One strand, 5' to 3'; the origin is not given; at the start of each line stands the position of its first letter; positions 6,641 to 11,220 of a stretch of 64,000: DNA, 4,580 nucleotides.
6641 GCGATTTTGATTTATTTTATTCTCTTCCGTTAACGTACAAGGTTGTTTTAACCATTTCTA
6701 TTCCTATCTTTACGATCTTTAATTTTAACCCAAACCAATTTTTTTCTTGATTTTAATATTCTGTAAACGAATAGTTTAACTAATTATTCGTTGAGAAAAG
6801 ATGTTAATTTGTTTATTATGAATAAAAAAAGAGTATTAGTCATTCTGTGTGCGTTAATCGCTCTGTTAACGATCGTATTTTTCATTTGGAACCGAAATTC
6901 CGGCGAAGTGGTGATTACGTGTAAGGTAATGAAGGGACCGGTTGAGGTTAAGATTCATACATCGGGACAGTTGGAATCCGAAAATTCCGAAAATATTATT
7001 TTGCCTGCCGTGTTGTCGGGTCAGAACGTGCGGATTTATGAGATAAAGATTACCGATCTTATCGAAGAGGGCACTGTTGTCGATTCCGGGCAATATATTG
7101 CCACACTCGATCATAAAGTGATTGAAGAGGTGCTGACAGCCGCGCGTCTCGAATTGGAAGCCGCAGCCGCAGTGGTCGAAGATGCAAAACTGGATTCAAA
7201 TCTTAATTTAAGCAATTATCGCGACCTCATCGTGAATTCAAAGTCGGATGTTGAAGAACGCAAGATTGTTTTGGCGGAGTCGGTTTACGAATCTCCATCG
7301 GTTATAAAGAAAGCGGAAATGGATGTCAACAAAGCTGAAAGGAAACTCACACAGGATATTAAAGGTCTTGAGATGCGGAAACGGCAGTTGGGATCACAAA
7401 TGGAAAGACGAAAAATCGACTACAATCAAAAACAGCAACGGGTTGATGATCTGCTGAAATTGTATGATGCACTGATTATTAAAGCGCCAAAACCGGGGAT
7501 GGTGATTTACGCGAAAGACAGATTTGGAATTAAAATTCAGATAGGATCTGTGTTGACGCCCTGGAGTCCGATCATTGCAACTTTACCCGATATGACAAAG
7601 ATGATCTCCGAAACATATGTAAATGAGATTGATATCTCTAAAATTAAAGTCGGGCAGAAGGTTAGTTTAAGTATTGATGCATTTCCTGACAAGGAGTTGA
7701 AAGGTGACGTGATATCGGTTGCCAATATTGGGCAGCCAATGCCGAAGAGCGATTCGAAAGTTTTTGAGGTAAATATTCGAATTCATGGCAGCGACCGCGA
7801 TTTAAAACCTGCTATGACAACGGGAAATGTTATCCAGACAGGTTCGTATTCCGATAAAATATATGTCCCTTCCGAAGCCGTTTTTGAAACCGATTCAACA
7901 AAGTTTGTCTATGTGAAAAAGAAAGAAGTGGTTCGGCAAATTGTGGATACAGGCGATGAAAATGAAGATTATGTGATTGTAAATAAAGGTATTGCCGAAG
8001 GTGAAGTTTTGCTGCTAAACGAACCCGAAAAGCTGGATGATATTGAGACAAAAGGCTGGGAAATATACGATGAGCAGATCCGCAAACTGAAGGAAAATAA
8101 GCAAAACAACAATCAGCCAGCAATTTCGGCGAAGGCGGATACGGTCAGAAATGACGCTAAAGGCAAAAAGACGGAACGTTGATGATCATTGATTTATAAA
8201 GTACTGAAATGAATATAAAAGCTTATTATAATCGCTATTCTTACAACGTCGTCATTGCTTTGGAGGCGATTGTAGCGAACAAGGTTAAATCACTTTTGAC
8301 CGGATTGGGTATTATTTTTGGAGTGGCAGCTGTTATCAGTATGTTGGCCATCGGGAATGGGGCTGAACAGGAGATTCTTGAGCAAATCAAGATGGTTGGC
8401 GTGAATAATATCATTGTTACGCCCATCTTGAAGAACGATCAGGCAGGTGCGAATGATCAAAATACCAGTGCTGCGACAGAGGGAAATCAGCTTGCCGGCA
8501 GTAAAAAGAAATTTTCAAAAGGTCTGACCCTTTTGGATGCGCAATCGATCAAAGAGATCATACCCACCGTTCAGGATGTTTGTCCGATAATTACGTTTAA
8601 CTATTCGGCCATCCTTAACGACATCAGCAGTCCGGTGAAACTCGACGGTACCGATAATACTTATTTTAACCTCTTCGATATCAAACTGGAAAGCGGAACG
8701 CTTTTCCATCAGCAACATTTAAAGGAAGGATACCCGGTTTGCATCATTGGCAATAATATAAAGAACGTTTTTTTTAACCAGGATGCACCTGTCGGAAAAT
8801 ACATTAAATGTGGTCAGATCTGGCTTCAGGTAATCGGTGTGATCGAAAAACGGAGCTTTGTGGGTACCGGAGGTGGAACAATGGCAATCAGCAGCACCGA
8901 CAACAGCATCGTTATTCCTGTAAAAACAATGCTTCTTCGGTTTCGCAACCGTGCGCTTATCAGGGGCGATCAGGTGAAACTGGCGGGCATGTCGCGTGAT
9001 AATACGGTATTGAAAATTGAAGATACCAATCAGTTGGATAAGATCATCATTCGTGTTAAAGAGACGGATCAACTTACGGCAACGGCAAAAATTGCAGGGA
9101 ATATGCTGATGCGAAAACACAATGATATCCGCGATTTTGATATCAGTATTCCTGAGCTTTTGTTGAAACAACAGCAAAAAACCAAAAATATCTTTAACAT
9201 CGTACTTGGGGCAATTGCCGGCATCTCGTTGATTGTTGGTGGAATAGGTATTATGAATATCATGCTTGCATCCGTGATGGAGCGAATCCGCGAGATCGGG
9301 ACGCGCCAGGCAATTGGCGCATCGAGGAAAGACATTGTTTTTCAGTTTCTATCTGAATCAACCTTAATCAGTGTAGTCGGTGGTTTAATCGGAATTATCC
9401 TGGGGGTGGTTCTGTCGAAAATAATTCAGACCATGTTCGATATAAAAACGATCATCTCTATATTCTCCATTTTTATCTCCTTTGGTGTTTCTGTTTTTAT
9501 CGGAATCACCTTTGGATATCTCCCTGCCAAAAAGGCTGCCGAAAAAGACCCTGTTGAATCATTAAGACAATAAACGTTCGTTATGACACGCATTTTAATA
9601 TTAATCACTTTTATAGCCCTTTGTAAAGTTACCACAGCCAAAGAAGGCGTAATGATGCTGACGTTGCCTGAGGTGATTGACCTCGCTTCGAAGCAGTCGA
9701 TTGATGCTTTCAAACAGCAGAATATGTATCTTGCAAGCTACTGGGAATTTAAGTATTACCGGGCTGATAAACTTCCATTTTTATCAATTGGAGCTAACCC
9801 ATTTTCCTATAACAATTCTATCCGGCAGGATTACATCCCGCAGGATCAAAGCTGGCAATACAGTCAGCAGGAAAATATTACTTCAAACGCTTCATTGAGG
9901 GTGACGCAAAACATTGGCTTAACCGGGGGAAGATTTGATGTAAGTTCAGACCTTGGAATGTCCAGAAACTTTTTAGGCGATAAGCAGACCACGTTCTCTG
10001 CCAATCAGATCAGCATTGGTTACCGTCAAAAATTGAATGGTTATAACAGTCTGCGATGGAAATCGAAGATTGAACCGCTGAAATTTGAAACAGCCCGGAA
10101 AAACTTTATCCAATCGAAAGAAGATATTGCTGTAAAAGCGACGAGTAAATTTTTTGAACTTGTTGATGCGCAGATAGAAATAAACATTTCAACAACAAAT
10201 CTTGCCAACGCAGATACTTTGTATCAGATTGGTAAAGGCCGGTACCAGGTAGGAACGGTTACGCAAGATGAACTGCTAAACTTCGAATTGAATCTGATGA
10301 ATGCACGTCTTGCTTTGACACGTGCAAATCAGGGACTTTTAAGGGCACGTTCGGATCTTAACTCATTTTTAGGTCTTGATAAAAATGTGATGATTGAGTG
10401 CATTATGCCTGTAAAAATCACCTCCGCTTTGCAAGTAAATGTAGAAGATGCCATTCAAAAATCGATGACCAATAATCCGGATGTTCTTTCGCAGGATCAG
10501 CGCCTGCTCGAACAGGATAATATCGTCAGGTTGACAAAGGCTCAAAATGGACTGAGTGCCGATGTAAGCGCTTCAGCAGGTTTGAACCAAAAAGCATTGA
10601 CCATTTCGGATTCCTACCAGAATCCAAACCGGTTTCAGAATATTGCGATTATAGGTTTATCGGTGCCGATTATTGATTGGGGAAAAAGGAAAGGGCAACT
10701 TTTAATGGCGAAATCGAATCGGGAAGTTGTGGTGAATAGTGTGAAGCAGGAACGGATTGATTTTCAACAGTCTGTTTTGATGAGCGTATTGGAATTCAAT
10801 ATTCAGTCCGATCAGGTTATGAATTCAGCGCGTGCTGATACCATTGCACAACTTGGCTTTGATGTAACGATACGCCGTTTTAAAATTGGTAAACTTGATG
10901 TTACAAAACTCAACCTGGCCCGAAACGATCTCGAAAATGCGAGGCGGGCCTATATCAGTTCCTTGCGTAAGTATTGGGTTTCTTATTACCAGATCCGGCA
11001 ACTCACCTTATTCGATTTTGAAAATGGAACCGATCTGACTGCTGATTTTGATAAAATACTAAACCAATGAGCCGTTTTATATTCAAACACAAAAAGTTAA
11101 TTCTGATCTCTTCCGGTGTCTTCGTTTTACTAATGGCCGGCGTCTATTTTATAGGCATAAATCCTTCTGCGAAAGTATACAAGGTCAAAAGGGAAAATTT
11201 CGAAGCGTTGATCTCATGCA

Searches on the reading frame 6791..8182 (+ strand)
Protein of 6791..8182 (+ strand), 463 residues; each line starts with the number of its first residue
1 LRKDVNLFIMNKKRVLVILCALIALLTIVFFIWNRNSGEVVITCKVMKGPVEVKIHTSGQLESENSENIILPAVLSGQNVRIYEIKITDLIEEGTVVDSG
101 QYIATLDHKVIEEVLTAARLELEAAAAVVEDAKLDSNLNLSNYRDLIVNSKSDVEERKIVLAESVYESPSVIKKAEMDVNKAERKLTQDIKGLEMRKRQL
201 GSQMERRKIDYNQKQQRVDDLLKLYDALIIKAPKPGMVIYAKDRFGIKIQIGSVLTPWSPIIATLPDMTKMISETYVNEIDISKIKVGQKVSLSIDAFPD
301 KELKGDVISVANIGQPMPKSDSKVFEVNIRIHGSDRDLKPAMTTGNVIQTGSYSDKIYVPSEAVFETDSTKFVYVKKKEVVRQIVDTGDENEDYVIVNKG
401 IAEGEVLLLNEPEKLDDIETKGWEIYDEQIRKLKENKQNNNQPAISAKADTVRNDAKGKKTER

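Call 31: search_protein_families(library=pfam, proteins=[window:6791-8182:+], max_evalue=0.0001)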
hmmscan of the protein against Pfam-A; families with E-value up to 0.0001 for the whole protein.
window:6791-8182:+ (463 aa): 2 families
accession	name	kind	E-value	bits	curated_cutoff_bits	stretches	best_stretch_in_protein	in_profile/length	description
PF16576.10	HlyD_D23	-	4.6e-10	39.6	30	1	183-343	77-213/214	Barrel-sandwich domain of CusB or HlyD membrane-fusion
PF13437.12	HlyD_3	-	5.9e-10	40.3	22.2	1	230-339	2-104/106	HlyD family secretion protein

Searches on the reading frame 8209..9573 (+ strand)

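Call 31: search_protein_families(library=pfam, proteins=[window:8209-9573:+], max_evalue=0.0001)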
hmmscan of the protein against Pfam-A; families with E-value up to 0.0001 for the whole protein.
window:8209-9573:+ (454 aa): 2 families
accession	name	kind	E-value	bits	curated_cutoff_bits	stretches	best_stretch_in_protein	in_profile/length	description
PF12704.14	MacB_PCD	-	8.1e-32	111.6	27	1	28-292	1-200/207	MacB-like periplasmic core domain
PF02687.27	FtsX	-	1.6e-24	86.7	25.5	1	335-448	2-120/120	FtsX-like permease C-terminal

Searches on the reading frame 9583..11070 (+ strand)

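Call 31: search_protein_families(library=pfam, proteins=[window:9583-11070:+], max_evalue=0.0001)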
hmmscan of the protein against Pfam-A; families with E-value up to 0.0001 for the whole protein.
window:9583-11070:+ (495 aa): 1 family
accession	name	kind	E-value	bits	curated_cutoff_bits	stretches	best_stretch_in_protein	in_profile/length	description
PF02321.23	OEP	-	2.4e-29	102.9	22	2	288-475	2-186/187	Outer membrane efflux protein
